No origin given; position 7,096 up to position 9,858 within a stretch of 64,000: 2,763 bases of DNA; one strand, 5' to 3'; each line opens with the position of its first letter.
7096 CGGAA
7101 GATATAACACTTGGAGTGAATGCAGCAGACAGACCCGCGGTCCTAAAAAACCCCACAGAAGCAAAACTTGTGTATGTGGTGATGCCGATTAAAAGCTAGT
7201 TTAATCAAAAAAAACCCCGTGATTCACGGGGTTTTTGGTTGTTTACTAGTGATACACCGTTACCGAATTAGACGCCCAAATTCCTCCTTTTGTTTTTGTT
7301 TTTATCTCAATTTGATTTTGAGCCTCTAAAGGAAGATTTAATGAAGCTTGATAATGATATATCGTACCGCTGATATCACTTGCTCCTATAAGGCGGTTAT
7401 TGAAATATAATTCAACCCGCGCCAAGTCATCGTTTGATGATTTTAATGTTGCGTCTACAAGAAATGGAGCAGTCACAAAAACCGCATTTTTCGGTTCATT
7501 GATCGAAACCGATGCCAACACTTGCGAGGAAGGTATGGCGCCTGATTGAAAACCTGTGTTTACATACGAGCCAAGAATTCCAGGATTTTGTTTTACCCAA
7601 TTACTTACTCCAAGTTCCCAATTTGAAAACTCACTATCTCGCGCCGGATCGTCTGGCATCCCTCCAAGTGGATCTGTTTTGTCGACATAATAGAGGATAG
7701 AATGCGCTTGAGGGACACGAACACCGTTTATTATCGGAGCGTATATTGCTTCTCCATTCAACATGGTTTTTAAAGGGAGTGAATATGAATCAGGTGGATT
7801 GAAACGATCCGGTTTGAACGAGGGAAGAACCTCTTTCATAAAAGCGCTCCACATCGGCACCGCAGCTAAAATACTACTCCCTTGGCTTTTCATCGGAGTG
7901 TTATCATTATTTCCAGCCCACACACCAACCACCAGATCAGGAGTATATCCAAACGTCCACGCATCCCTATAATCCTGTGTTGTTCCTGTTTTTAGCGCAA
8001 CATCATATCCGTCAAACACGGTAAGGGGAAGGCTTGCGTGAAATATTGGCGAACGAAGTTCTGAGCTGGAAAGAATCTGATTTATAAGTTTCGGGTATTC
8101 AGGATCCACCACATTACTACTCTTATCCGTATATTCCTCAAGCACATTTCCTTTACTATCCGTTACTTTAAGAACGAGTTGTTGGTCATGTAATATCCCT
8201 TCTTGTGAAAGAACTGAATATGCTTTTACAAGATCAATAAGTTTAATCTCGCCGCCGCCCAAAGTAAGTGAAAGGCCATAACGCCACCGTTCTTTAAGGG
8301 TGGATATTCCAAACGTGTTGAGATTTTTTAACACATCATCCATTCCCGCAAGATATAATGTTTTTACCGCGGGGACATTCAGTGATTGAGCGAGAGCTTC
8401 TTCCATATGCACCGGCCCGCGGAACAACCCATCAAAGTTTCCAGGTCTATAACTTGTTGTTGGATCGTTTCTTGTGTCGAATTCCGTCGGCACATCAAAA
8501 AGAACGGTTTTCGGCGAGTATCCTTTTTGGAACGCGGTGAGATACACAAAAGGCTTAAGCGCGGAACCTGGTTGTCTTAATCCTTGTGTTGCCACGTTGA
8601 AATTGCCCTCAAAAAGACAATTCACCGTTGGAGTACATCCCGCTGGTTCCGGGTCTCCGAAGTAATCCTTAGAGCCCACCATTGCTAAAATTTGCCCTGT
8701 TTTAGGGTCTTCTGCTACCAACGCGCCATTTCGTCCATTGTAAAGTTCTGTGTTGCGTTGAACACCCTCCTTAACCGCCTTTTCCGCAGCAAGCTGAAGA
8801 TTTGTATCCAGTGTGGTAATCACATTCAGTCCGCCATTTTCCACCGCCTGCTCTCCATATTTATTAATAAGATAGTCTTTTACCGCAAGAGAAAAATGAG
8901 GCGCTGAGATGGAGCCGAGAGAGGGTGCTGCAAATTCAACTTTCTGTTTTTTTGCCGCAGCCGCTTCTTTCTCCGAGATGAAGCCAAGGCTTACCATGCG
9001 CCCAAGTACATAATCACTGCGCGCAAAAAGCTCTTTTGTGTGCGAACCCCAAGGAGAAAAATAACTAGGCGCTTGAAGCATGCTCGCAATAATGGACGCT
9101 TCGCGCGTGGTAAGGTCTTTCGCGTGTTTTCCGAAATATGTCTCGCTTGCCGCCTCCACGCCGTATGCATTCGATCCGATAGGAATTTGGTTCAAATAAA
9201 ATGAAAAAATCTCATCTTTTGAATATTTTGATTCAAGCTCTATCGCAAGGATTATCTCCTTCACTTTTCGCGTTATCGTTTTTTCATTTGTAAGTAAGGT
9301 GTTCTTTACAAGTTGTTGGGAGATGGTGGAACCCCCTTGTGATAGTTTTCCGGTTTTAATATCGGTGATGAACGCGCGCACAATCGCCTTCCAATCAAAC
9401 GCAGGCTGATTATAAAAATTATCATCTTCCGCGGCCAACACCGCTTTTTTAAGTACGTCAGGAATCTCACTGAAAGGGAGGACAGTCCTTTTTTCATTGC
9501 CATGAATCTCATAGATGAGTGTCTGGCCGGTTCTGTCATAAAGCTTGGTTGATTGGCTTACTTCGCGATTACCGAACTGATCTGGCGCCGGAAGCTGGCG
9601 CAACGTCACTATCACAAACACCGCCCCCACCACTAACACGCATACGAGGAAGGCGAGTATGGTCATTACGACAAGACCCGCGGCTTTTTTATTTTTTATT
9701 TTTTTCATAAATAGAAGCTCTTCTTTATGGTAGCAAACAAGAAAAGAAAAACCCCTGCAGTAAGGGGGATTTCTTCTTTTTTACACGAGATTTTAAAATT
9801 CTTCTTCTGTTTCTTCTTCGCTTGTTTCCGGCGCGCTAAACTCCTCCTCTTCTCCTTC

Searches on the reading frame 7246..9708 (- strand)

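Call 75: search_protein_families(library=pfam, proteins=[window:7246-9708:-], max_evalue=0.0001)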
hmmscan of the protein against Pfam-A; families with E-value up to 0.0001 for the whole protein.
window:7246-9708:- (820 aa): 2 families
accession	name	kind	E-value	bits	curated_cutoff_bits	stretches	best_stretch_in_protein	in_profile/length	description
PF00912.28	Transgly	-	5.2e-62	208.9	27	1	63-238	3-177/178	Transglycosylase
PF00905.27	Transpeptidase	-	1.9e-23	83.6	22.1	1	328-612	1-288/299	Penicillin binding protein transpeptidase domain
